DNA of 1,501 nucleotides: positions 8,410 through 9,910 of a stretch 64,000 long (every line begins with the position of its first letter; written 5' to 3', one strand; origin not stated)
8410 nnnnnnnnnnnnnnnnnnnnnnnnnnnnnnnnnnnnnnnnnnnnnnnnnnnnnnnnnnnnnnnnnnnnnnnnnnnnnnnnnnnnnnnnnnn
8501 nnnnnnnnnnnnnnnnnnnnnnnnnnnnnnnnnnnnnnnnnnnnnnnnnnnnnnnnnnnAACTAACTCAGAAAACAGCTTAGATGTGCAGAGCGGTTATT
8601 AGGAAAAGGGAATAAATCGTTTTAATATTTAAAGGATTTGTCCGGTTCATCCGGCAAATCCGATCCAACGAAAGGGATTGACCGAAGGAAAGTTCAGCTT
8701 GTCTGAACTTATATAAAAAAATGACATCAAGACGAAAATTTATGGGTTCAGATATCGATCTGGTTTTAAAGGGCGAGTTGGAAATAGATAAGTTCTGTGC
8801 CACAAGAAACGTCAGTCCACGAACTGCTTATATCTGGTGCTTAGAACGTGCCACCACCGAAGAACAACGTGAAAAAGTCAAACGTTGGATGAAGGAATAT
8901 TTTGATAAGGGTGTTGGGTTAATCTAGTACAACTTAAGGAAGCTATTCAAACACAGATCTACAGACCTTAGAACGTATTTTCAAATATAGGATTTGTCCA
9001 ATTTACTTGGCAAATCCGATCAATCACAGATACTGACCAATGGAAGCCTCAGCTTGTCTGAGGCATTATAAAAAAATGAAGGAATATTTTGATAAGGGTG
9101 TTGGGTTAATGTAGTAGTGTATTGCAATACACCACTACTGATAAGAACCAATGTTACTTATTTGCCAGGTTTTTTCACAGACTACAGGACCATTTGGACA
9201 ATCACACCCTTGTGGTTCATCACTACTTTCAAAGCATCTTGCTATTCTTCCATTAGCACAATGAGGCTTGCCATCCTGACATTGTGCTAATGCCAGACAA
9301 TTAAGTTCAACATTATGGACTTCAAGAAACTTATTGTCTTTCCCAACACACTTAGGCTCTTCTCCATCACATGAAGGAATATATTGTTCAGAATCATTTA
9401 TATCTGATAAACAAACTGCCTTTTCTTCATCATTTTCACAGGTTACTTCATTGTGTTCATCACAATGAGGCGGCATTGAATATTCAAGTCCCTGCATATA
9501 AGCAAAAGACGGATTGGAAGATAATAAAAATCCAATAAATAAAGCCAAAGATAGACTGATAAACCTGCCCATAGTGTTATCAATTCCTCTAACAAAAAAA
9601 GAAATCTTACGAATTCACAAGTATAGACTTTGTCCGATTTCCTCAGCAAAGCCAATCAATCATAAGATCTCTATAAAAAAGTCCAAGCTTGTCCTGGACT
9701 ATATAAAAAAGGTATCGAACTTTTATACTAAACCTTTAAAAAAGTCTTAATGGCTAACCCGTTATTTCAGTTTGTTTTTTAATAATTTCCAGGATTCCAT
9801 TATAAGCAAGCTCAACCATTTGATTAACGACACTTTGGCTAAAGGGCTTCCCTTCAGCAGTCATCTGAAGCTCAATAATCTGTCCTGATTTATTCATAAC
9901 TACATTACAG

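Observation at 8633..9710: ~88-nt two-hairpin element with compensatory base changes that abuts the ATG in three of four copies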

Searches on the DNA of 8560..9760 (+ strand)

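Call 14: search_rna_families(source=window, start=8560, end=9760, threshold=evalue, max_evalue=10, show_alignments=3)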
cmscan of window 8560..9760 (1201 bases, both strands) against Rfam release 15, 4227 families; matches with E-value up to 10: 7.
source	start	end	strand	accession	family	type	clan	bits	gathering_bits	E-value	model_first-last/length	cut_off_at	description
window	9102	9151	-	RF03718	mir-2804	Gene; miRNA;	-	20.1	86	0.78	1-78/78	no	mir-2804 microRNA precursor family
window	9368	9442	-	RF00309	snosnR60_Z15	Gene; snRNA; snoRNA; CD-box;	CL00070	18.7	41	5.2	1-98/98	no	Small nucleolar RNA snR60/Z15/Z230/Z193/J17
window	9370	9440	-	RF01156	SNORD123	Gene; snRNA; snoRNA; CD-box;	-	17.4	45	3.5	1-70/70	no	Small nucleolar RNA SNORD123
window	9109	9211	+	RF02839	Ref66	Gene; antisense;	-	15.4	92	5.2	1-120/120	no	Enterococcus sRNA 66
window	9401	9467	-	RF01281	snoR35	Gene; snRNA; snoRNA; CD-box;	CL00053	15.3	40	2.5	1-81/81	no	Small nucleolar RNA snoR35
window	9389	9438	-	RF01420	snoR113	Gene; snRNA; snoRNA; CD-box;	-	14.9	47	5.7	1-103/103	no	Small nucleolar RNA snoR113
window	9415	9474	-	RF00284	SNORD74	Gene; snRNA; snoRNA; CD-box;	CL00069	13.9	41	9.3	1-80/80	no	Small nucleolar RNA SNORD74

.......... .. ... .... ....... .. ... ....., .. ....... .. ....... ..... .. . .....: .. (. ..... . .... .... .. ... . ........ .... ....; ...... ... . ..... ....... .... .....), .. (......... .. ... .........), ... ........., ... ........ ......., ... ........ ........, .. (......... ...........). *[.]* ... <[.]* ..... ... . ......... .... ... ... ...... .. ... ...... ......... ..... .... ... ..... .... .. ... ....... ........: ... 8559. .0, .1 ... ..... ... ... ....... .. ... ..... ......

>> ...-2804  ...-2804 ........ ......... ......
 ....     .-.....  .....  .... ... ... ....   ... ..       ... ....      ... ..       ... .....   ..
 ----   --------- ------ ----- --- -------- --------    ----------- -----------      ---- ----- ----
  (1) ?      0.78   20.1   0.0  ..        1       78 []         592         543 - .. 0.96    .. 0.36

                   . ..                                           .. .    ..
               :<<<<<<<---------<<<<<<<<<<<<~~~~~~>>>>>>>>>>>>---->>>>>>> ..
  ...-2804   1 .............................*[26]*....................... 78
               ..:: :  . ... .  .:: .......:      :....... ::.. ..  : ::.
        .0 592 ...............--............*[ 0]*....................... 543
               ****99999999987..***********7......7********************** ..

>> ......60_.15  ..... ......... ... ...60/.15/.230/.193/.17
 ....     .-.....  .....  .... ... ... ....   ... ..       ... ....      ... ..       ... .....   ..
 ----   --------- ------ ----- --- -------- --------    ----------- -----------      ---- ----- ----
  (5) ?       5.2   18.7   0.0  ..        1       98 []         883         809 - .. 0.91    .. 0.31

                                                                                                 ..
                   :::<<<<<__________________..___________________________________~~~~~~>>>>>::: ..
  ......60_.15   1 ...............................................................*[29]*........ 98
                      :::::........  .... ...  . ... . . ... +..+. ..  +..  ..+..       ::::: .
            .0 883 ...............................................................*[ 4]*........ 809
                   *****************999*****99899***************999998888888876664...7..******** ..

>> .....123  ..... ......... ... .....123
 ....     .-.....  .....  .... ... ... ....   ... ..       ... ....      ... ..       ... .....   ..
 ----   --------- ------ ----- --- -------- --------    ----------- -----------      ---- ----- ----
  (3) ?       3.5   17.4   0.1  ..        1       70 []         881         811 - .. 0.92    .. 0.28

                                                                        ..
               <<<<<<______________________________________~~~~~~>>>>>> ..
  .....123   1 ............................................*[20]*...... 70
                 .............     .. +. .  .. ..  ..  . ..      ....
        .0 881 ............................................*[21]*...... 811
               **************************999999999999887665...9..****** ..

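Call 23: build_rna_model(alignment_id=A3, structure=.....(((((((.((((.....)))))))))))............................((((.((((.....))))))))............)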
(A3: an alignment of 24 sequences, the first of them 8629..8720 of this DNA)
Model R1 built from alignment A3 (24 sequences, 95 columns); structure: as given.
model positions 92; base pairs 19; branch points 1; effective number of sequences 2.43; information 0.621 bits per position. Calibrated on 0.2 Mb of random sequence (short: E-values are rough).
structure used (alignment columns):
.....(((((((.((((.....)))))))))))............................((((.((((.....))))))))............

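Call 24: search_with_rna_model(model_id=R1, sources=[window, L001, L002, L003, L004, L005, L006, L007, L008, L009, L010, L011, L012, L013, L014, L015, L016, L017], max_evalue=1)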
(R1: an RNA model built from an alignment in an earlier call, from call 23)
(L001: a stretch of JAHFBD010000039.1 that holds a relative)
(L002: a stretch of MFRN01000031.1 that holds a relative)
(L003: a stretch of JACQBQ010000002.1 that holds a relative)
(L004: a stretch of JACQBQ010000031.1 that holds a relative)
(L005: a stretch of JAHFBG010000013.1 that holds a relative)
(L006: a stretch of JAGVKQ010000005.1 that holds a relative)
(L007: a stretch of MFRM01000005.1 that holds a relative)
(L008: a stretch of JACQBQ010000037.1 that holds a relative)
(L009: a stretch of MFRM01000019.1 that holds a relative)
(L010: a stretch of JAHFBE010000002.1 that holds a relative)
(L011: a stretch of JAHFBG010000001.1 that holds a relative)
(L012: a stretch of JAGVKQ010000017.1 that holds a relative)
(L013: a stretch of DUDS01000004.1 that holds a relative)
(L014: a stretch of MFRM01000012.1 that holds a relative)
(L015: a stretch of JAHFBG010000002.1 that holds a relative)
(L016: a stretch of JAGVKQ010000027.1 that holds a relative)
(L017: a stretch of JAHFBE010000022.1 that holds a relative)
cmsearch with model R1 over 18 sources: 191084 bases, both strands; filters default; matches with E-value up to 1: 46.
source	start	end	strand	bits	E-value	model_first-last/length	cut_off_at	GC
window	8629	8720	+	107.3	1.3e-24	1-92/92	no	0.4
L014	4114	4205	-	106.6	1.9e-24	1-92/92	no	0.4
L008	259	350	+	105.8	3.1e-24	1-92/92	no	0.41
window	45373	45464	-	104.1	8.6e-24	1-92/92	no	0.41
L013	7729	7820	-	102.7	1.9e-23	1-92/92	no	0.4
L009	472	563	-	101.5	3.8e-23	1-92/92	no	0.37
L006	7331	7422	-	101.5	4e-23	1-92/92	no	0.34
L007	7816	7907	+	101.2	4.7e-23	1-92/92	no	0.37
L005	5542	5633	+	101.1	5e-23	1-92/92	no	0.33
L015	3728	3818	-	100.7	6.2e-23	1-92/92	no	0.38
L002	6247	6338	-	99.9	1e-22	1-92/92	no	0.39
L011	656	746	+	99.6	1.2e-22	1-92/92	no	0.36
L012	2298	2389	-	98.1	3e-22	1-92/92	no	0.4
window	8985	9075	+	97.7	3.8e-22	1-92/92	no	0.37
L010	3138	3229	+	95.9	1.1e-21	1-92/92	no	0.41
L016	4296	4387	+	94.4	2.6e-21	1-92/92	no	0.39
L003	171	261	-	94.2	2.9e-21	1-92/92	no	0.43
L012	4380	4471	-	91.5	1.5e-20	1-92/92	no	0.41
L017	7916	8000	-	90.1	3.3e-20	7-92/92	5'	0.44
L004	608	699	-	85.2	6e-19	1-92/92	no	0.46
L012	1594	1684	-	83.9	1.3e-18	1-92/92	no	0.38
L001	2652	2743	+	83.2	1.9e-18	1-92/92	no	0.35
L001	2831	2919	+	81.1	6.9e-18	1-92/92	no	0.42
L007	3855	3946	-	80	1.3e-17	1-92/92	no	0.36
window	9621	9710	+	75.1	2.4e-16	1-92/92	no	0.34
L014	7155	7268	+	37.2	1.2e-06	1-92/92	no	0.43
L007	3909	4002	+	32.6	2e-05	1-92/92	no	0.43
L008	3068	3121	+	32.3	2.3e-05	1-92/92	no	0.26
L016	4250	4333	-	21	0.019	1-92/92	no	0.29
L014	4168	4254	+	19.7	0.04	1-92/92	no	0.31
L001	6827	6873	+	19.4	0.049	1-92/92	no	0.36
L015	3781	3833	+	18.6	0.077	1-92/92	no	0.36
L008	6146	6241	-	18.4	0.088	1-92/92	no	0.28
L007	7773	7853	-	18.1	0.1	1-92/92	no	0.31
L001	2810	2868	-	17.8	0.12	1-92/92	no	0.41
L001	4334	4418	-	17.4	0.16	1-92/92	no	0.34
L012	2352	2409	+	17.2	0.18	1-92/92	no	0.38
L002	6301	6380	+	17.1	0.19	1-92/92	no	0.34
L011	598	693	-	16.2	0.32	1-92/92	no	0.29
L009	526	577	+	16.1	0.33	1-92/92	no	0.37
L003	224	328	+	14.9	0.68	1-92/92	no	0.3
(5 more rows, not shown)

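Call 38: search_with_rna_model(model_id=R1, sources=[L018, L019, L020, L021, L022, L023, L024, L025, L026, L027, L028, L029, L030, L031, L032, L033, L034, L035, L036, L037, L038, L039, L040, L041, L042, L043, L044, L045, L046, L047, L048, L049, L050, L051, L052, L053, L054, L055, L056, L057, L058, L059, L060, L061, L062, L063, L064, L065, L066, L067, L068, L069, L070, L071, L072, L073, L074, L075, L076, L077, L078, L079, L080, L081, L082, L083, L084, L085, L086, L087, L088, L089, L090, L091, L092, L093, L094, L095, L096, L097, L098, L099, L100, L101, L102, L103, L104, L105, L106, L107, L108, L109, L110, L111, L112, L113, L114, L115, L116, L117], max_evalue=0.001)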
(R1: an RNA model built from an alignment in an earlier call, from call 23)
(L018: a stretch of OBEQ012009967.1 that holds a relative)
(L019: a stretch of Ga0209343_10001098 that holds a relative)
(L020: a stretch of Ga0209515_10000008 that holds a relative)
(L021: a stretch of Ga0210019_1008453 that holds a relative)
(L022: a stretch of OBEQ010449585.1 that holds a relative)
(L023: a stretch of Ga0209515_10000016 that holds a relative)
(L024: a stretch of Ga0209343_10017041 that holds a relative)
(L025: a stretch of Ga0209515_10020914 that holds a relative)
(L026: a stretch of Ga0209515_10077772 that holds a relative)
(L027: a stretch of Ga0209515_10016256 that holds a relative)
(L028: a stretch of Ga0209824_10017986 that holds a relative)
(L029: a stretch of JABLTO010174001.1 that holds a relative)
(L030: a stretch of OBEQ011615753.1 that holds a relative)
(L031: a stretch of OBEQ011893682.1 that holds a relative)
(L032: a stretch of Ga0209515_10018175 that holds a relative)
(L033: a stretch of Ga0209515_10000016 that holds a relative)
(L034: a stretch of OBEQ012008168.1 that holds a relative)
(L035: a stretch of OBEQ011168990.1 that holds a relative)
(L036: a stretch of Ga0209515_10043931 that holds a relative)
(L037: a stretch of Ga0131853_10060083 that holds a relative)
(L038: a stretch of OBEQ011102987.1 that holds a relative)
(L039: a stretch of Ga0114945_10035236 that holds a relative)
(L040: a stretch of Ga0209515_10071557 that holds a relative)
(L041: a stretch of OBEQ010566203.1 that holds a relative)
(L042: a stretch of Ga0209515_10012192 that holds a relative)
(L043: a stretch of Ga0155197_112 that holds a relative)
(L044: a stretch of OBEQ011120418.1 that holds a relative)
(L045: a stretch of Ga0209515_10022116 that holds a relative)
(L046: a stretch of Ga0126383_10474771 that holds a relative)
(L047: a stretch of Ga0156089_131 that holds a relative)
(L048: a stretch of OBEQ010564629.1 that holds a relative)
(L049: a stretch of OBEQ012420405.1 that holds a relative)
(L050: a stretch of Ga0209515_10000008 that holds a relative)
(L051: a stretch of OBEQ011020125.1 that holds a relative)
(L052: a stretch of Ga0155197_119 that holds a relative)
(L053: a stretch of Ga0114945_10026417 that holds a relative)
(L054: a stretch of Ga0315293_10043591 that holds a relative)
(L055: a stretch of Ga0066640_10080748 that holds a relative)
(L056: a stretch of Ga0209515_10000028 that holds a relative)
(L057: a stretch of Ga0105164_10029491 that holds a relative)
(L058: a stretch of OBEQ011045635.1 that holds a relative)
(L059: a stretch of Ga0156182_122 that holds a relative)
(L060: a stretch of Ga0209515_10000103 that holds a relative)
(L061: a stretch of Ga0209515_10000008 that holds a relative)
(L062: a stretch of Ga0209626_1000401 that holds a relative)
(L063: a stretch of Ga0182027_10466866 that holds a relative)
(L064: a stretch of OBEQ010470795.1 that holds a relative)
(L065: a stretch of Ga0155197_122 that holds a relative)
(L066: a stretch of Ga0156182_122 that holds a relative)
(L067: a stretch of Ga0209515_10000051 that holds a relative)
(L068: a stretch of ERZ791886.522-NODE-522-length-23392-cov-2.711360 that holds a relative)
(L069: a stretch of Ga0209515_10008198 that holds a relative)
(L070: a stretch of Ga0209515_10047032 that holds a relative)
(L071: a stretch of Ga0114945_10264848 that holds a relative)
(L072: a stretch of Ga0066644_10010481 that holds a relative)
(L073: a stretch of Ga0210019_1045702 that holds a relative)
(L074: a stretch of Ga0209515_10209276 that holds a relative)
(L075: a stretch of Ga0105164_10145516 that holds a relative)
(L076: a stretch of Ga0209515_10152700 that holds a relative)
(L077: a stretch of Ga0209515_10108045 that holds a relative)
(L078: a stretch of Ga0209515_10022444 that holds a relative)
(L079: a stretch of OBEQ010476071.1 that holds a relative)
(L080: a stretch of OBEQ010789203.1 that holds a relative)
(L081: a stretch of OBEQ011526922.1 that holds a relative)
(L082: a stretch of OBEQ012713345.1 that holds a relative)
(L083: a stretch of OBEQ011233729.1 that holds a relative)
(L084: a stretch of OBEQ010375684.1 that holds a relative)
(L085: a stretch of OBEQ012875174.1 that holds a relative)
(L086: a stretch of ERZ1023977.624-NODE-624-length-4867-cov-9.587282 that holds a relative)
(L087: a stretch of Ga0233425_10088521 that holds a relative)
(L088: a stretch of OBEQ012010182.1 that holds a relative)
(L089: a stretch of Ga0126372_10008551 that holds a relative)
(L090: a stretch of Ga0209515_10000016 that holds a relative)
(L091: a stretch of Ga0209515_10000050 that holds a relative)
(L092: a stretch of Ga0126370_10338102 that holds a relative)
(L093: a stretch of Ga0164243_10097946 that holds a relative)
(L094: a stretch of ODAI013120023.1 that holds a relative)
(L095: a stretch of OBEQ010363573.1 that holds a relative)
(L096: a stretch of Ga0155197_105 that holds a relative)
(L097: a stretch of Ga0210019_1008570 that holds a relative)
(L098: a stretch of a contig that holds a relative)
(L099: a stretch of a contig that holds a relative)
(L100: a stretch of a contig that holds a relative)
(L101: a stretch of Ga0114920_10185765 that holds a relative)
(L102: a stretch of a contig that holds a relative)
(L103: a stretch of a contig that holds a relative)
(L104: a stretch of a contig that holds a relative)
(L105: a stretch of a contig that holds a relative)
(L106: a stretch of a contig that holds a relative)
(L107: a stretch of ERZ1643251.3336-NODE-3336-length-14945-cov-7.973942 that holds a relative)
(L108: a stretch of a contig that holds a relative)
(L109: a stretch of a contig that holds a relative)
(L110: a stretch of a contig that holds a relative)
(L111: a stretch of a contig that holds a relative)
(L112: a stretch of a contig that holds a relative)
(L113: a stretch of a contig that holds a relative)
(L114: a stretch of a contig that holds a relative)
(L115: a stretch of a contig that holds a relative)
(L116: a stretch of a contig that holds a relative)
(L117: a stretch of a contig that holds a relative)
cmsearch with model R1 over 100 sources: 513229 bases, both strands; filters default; matches with E-value up to 0.001: 115.
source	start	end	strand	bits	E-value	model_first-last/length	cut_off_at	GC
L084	92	183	-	112.4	1.7e-25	1-92/92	no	0.36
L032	3185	3276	-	111.2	3.5e-25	1-92/92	no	0.37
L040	1344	1435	+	109.7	8.5e-25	1-92/92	no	0.38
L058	186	277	+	109.7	8.5e-25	1-92/92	no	0.38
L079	5798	5889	+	107.8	2.5e-24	1-92/92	no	0.4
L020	1514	1605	+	107.3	3.5e-24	1-92/92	no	0.39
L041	1942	2033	+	106.7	4.9e-24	1-92/92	no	0.36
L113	85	176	-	106.7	4.9e-24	1-92/92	no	0.39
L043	8505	8596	-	106.6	5.1e-24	1-92/92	no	0.4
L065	1297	1388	+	105.6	9.6e-24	1-92/92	no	0.4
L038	909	1000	-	105.1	1.2e-23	1-92/92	no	0.38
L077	724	815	-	103.8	2.7e-23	1-92/92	no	0.4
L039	1302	1393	+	103.8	2.8e-23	1-92/92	no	0.39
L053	652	743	+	103.3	3.6e-23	1-92/92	no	0.4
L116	400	491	+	102.9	4.6e-23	1-92/92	no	0.39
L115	2132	2223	+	102.7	5.2e-23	1-92/92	no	0.4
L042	5448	5539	+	102.6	5.4e-23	1-92/92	no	0.45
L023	7984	8074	-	102.3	6.6e-23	1-92/92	no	0.38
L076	218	309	-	102.2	7.1e-23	1-92/92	no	0.37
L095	2038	2129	+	101.8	8.7e-23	1-92/92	no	0.36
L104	926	1017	+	101.8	8.8e-23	1-92/92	no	0.49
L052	3182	3273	-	101.5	1e-22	1-92/92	no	0.37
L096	6871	6962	+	101.2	1.3e-22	1-92/92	no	0.37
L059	7917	8008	-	101.1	1.4e-22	1-92/92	no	0.39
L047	11472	11563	-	99.9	2.8e-22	1-92/92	no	0.39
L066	5758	5849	+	99.9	2.8e-22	1-92/92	no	0.39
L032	6530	6621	-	99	4.7e-22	1-92/92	no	0.46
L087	340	430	-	98.4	6.6e-22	1-92/92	no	0.32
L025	4517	4608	+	98.2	7.2e-22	1-92/92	no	0.39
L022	2689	2779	-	98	8.4e-22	1-92/92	no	0.37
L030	3154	3244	+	97.8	9.5e-22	1-92/92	no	0.38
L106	562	653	-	97.3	1.3e-21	1-92/92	no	0.35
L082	1781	1871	-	96.4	2.1e-21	1-92/92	no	0.36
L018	3368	3459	-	95.6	3.5e-21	1-92/92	no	0.38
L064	2609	2700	-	95.5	3.6e-21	1-92/92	no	0.41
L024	4755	4845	+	94.8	5.6e-21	1-92/92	no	0.37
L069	4071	4161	+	94.6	6.2e-21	1-92/92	no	0.34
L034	1081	1172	+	94.6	6.3e-21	1-92/92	no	0.38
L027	737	827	-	94.6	6.4e-21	1-92/92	no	0.4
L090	9381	9471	+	94.2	7.9e-21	1-92/92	no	0.37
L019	174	265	-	93.8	1e-20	1-92/92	no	0.46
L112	3214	3305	-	93.8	1e-20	1-92/92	no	0.46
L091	5742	5833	+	93.6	1.1e-20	1-92/92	no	0.37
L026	639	726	+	92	2.8e-20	1-92/92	no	0.36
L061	3765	3856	-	92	3e-20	1-92/92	no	0.42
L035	73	163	+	91.5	4e-20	1-92/92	no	0.44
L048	388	478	+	90.8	6e-20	1-92/92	no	0.44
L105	70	160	-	89.7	1.1e-19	1-92/92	no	0.43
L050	2342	2432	-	89.6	1.2e-19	1-92/92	no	0.37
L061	6471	6562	+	89.2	1.5e-19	1-92/92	no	0.43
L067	1730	1821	-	87.8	3.5e-19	1-92/92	no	0.45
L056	690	781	-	87.3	4.8e-19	1-92/92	no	0.45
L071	754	845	-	87.1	5.3e-19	1-92/92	no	0.37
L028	619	710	-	86.8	6.3e-19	1-92/92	no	0.3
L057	2299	2390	+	86.8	6.3e-19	1-92/92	no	0.3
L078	249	340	+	86.2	9e-19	1-92/92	no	0.38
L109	337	429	+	85.8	1.1e-18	1-92/92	no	0.37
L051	1239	1329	+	85.7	1.2e-18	1-92/92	no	0.43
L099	9656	9746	-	85.4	1.5e-18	1-92/92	no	0.41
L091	1306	1397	-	84.6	2.4e-18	1-92/92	no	0.47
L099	1363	1454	+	84.6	2.4e-18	1-92/92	no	0.47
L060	667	758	+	84.5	2.4e-18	1-92/92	no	0.43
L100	4313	4405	-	83.4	4.6e-18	1-92/92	no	0.33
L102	8302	8393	-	82.5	8.2e-18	1-92/92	no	0.35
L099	9755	9844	+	82.2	9.7e-18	1-92/92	no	0.36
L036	2368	2459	-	81.9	1.1e-17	1-92/92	no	0.38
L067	404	496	-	81.7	1.3e-17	1-92/92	no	0.41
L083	1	90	+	81.3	1.7e-17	1-92/92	no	0.37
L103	2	93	-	81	1.9e-17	1-92/92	no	0.48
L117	1180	1272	+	80.7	2.3e-17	1-92/92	no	0.41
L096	2910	3001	-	80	3.6e-17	1-92/92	no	0.36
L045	4744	4834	-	79.9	3.6e-17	1-92/92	no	0.35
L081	3668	3758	-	79.9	3.6e-17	1-92/92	no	0.35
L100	4219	4310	-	79.9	3.7e-17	1-92/92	no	0.38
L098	1927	2020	+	78.9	6.8e-17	1-92/92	no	0.41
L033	1732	1823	-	78.7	7.5e-17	1-92/92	no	0.47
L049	346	436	+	77.3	1.7e-16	1-92/92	no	0.37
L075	224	314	+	76.8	2.3e-16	1-92/92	no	0.37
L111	2712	2802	-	75.5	4.9e-16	1-92/92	no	0.4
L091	2297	2388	-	72.8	2.5e-15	1-92/92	no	0.43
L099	372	463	+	72.8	2.5e-15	1-92/92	no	0.43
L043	329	429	+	71.8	4.6e-15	1-92/92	no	0.41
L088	650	765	-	71.1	6.7e-15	1-92/92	no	0.49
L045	4846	4936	+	70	1.3e-14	1-92/92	no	0.44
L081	3770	3860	+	70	1.3e-14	1-92/92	no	0.44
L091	3330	3421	-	66.2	1.3e-13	1-92/92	no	0.41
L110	1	61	-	65.7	1.6e-13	1-61/92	3'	0.39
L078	1893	1996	-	64.5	3.3e-13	1-92/92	no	0.37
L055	1733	1829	+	63.6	5.6e-13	1-92/92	no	0.37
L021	2305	2406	-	59.7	5.8e-12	1-92/92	no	0.41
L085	5590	5644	+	58.4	1.2e-11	1-55/92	3'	0.36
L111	2115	2201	+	58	1.6e-11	1-92/92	no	0.32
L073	2037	2132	+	56.9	3.1e-11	1-92/92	no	0.43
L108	1410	1466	+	56.4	3.9e-11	1-57/92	3'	0.39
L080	156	233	+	51.7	6.6e-10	1-92/92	no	0.45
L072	3431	3515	+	51.4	7.9e-10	1-92/92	no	0.39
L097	7634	7718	-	51.4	7.9e-10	1-92/92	no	0.39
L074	73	161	+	49.8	2e-09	1-92/92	no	0.34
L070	142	242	+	47.6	7.5e-09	1-92/92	no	0.48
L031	1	42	-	47.3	8.5e-09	1-42/92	3'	0.4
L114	1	38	-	46.6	1.3e-08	1-38/92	3'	0.37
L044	573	689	+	41.8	2.3e-07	1-92/92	no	0.44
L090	11080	11158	+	40.9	3.9e-07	1-92/92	no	0.37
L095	469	541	-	40.1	6.1e-07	1-92/92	no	0.29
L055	1619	1706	+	38.3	1.8e-06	1-92/92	no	0.42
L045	4708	4765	+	37.9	2.3e-06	1-92/92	no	0.34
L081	3632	3689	+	37.9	2.3e-06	1-92/92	no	0.34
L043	11546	11659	+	37.2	3.3e-06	1-92/92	no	0.43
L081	5400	5486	-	33.1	3.8e-05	1-92/92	no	0.32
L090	8359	8437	+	32.9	4.4e-05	1-92/92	no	0.3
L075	120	194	+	32.9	4.4e-05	1-92/92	no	0.29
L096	2964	3057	+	32.6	5.3e-05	1-92/92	no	0.43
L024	3325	3417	+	29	0.00045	1-92/92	no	0.3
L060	2168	2221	+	28.6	0.00057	1-92/92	no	0.26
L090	9730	9806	+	27.8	0.00089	1-92/92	no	0.36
